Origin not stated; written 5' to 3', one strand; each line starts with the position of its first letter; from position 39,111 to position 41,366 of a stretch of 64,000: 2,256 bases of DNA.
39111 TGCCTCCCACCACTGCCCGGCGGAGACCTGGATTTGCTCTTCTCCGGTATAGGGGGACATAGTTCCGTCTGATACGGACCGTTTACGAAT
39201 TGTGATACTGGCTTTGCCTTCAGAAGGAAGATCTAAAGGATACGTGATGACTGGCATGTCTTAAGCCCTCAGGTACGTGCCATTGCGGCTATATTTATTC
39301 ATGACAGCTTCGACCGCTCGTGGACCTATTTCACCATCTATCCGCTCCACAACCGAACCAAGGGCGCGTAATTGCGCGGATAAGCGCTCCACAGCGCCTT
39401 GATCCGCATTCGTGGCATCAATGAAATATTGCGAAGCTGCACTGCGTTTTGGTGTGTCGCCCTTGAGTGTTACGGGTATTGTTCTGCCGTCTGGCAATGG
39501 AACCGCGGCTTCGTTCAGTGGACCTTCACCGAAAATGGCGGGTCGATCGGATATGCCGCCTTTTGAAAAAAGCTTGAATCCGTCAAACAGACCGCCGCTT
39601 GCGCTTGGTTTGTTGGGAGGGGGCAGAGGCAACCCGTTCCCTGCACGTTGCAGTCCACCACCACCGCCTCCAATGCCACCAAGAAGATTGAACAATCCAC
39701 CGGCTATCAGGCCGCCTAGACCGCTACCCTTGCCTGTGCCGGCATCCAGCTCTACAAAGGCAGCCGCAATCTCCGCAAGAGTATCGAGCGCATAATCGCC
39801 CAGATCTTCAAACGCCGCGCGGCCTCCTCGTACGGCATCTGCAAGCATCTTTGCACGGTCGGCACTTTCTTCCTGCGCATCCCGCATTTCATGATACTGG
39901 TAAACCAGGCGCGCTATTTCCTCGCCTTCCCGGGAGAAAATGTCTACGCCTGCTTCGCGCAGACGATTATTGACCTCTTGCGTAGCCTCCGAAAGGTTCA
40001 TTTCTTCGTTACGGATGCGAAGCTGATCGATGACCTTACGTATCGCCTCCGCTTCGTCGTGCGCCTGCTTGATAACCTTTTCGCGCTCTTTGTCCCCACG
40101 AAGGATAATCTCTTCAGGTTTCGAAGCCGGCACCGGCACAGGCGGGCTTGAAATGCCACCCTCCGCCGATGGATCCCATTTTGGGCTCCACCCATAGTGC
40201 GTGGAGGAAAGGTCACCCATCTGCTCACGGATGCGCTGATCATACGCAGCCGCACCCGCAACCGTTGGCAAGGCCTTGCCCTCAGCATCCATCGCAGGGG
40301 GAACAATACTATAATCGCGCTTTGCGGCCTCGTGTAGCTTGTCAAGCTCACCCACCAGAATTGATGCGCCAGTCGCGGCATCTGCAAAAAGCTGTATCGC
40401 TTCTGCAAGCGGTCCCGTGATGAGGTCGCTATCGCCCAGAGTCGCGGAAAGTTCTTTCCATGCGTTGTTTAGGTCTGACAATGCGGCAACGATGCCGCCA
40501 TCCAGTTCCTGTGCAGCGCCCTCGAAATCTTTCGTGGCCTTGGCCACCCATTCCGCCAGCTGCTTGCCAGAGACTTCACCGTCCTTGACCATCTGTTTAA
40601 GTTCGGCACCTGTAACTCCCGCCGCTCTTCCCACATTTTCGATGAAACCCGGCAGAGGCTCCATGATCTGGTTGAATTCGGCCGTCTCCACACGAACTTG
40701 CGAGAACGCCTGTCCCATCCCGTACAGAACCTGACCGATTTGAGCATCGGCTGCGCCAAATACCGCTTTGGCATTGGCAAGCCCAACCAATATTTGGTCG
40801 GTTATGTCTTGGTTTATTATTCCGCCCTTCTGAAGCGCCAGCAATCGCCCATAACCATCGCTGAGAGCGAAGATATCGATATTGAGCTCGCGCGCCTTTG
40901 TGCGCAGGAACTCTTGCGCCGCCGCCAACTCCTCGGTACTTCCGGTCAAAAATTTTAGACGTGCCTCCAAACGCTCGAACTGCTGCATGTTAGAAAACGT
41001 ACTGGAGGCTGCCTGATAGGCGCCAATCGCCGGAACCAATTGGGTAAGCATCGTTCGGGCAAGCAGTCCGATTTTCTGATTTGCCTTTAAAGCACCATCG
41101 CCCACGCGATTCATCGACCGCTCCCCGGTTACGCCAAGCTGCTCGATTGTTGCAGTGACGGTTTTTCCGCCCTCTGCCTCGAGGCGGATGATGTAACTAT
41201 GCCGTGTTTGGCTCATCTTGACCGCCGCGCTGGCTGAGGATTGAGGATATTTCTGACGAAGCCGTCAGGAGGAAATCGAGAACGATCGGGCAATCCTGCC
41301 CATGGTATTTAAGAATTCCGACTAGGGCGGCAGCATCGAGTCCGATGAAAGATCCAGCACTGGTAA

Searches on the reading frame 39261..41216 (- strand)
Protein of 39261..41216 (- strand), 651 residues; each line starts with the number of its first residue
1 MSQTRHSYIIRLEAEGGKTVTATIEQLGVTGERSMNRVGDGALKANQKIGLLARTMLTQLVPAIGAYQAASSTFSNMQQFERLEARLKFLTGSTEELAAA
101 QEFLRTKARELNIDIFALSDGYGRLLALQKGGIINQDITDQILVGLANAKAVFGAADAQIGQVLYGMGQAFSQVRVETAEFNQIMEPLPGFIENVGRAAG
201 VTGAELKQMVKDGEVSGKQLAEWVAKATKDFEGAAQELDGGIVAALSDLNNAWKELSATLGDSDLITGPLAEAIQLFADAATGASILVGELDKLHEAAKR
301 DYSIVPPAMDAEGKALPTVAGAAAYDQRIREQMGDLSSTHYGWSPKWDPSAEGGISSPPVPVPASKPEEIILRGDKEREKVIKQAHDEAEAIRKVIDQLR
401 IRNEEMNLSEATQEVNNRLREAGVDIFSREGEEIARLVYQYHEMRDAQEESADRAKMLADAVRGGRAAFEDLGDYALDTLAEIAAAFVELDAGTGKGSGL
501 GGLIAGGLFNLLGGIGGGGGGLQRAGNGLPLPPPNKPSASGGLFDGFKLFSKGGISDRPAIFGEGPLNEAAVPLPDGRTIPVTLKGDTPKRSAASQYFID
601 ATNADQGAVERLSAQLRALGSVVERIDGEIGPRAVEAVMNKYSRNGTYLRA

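Call 57: search_protein_families(library=pfam, max_evalue=0.001, proteins=[window:39261-41216:-])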
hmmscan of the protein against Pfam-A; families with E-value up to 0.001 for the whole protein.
window:39261-41216:- (651 aa): 1 family
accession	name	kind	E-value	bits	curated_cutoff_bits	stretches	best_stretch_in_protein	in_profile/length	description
PF20155.4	TMP_3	-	3.6e-33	115.4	41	1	75-260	5-190/192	Tape measure protein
